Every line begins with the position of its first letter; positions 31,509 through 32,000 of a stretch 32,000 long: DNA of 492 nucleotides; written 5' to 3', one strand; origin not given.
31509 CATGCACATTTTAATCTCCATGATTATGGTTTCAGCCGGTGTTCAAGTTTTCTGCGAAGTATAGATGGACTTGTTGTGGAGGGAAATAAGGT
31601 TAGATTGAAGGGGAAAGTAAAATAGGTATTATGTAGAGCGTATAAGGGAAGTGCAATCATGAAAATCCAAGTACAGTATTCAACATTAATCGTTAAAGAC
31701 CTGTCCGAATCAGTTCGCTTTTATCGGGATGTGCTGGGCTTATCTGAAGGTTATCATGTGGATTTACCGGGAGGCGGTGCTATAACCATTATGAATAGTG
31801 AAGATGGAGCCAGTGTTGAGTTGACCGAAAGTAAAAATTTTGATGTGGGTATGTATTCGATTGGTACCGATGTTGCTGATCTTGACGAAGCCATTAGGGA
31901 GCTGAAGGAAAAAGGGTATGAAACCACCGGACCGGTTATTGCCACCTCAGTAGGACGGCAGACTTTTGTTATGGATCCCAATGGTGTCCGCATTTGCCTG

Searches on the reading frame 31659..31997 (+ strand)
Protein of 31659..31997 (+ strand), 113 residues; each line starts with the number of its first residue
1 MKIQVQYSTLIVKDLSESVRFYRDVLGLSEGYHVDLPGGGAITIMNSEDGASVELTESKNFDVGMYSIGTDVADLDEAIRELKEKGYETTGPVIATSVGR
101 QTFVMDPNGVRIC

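Call 36: search_protein_families(library=pfam, proteins=[window:31659-31997:+], max_evalue=0.001)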
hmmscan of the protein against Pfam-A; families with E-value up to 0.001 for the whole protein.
window:31659-31997:+ (113 aa): 3 families
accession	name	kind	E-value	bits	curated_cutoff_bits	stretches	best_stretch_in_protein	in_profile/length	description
PF00903.31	Glyoxalase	-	5.2e-13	49.9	20.6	1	8-113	5-120/121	Glyoxalase/Bleomycin resistance protein/Dioxygenase superfamily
PF13669.12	Glyoxalase_4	-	2.4e-07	31.4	27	1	10-90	5-94/109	Glyoxalase/Bleomycin resistance protein/Dioxygenase superfamily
PF12681.13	Glyoxalase_2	-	0.00049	20.5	30.1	1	7-87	3-85/118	Glyoxalase-like domain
